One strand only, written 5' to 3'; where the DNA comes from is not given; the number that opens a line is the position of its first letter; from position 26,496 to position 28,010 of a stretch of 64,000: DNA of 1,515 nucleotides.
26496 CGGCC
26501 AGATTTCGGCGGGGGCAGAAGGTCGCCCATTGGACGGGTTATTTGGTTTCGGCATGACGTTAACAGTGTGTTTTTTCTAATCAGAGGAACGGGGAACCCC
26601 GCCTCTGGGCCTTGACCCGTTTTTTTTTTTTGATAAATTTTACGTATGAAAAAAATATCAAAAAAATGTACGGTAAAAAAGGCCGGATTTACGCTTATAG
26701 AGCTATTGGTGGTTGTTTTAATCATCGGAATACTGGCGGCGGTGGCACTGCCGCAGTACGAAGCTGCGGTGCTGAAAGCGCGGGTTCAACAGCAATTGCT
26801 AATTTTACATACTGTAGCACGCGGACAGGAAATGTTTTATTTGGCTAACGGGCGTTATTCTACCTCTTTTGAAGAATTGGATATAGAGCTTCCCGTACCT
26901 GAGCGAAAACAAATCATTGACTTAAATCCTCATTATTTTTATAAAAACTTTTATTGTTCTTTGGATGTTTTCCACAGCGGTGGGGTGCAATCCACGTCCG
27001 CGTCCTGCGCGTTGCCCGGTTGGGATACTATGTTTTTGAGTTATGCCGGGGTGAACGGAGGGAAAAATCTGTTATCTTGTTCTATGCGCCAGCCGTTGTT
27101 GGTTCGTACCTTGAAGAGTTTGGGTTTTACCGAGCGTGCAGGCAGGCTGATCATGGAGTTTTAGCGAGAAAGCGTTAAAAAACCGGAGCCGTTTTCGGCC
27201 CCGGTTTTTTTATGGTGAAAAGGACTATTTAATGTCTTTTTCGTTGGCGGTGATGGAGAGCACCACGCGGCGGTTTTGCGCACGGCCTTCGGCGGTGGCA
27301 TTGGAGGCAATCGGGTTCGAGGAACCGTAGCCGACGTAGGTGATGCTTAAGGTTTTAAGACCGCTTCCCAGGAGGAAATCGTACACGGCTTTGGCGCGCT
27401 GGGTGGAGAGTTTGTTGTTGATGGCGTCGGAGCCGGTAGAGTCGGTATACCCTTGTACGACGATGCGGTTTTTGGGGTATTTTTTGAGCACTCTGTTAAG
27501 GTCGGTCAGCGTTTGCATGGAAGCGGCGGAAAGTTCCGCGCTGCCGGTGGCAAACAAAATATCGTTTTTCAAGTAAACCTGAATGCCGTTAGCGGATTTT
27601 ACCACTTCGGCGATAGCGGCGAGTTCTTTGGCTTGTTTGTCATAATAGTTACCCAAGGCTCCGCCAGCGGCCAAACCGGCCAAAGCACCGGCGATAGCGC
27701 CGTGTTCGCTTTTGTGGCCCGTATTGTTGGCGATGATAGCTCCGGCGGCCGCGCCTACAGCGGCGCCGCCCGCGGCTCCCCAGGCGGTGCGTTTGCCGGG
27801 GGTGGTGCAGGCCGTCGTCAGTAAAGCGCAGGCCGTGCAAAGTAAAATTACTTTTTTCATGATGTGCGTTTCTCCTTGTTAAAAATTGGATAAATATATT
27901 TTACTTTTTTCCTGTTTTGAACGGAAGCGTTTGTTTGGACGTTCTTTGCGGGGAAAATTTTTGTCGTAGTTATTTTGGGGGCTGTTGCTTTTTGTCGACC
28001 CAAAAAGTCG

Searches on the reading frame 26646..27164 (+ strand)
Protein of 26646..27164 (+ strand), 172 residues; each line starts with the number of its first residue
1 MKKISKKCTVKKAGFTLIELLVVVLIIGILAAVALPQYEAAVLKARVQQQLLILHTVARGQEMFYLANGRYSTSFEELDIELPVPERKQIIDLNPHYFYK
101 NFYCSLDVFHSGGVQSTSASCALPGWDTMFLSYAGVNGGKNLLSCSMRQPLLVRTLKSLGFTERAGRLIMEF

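Call 3: search_protein_families(library=pfam, proteins=[window:26646-27164:+], max_evalue=0.1)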
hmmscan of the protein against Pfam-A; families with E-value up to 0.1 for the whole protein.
window:26646-27164:+ (172 aa): 3 families
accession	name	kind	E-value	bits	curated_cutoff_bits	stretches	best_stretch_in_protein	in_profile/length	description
PF07963.17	N_methyl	-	5e-08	32.6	21.2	1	11-35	3-27/27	Prokaryotic N-terminal methylation motif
PF16732.10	ComP_DUS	-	0.0014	19.9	27.3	1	36-75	1-42/87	Type IV minor pilin ComP, DNA uptake sequence receptor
PF16734.10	Pilin_GH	-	0.022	15.6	28.9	1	54-99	8-45/114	Type IV pilin-like G and H, putative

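Call 4: search_protein_families(library=ncbifam, proteins=[window:26646-27164:+], max_evalue=0.1)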
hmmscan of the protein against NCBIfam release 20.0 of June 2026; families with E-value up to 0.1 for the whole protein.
window:26646-27164:+ (172 aa): 15 families
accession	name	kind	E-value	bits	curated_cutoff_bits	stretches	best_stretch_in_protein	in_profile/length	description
TIGR01710.1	typeII_sec_gspG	equivalog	4.6e-12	46.1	88.85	1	14-86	2-74/134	type II secretion system major pseudopilin GspG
NF041775.1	typeIV_PilA_Myxo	equivalog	1.4e-09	38.3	400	1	11-80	9-78/214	type IV pilin protein PilA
NF007862.0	PRK10574.1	equivalog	1.5e-08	34.9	138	1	11-65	3-57/145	prepilin peptidase-dependent pilin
TIGR01708.2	typeII_sec_gspH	equivalog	1.8e-08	34.6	80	1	13-52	2-41/169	type II secretion system minor pseudopilin GspH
TIGR02532.1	IV_pilin_GFxxxE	domain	5.1e-08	32.4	16.3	1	13-35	2-24/24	prepilin-type N-terminal cleavage/methylation domain-containing protein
NF040999.1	pilin_ComGC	equivalog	3.3e-06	27.2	75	1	13-79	2-67/84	competence type IV pilus major pilin ComGC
NF007800.0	PRK10506.1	equivalog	0.00011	22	158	1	7-50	3-46/163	prepilin peptidase-dependent protein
NF041013.1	T4P_ComGE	equivalog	0.00019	21.5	49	1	12-59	3-50/83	competence type IV pilus minor pilin ComGE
TIGR02596.1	TIGR02596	subfamily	0.0018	18.4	70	1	15-41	1-27/196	Verru_Chthon cassette protein D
NF040982.1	ComGD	equivalog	0.012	16.1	70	1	13-38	2-26/139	competence type IV pilus minor pilin ComGD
TIGR02523.1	type_IV_pilV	equivalog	0.013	16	52.2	1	13-36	2-27/139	type IV pilus modification protein PilV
NF040843.1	SE2200_fam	equivalog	0.022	14.9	30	1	21-44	4-27/33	SE2200 family small protein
NF038304.1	EPS_HpsC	equivalog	0.063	12.8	200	1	5-35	13-42/318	hormogonium polysaccharide secretion pseudopilin HpsC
NF007848.0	PRK10557.1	equivalog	0.081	12.2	120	0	6-50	4-51/192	prepilin peptidase-dependent protein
NF038303.1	EPS_HpsB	equivalog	0.097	12.6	150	0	12-48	2-37/211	hormogonium polysaccharide secretion pseudopilin HpsB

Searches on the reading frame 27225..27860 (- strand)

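Call 3: search_protein_families(library=pfam, proteins=[window:27225-27860:-], max_evalue=0.1)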
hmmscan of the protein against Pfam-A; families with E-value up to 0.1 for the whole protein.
window:27225-27860:- (211 aa): 7 families
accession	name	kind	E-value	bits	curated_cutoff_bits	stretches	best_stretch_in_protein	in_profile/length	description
PF00691.25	OmpA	-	8.4e-23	81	27.2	1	102-197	1-98/98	OmpA family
PF13441.11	Gly-zipper_YMGG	-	2.9e-07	30.5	28.9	1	28-72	2-45/45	YMGG-like Gly-zipper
PF13488.11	Gly-zipper_Omp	-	5e-06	26.8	25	2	31-76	1-45/46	Glycine zipper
PF05359.17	DUF748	-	0.0027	16.2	50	1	100-147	880-928/1037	Domain of Unknown Function (DUF748)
PF05433.20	Rick_17kDa_Anti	-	0.017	15.4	24.2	1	31-71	1-40/43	Glycine zipper 2TM domain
PF13436.11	Gly-zipper_OmpA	-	0.048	13.9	27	0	28-68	3-42/44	Glycine-zipper domain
PF01083.28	Cutinase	-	0.065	13.6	25.9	0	103-153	53-99/173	Cutinase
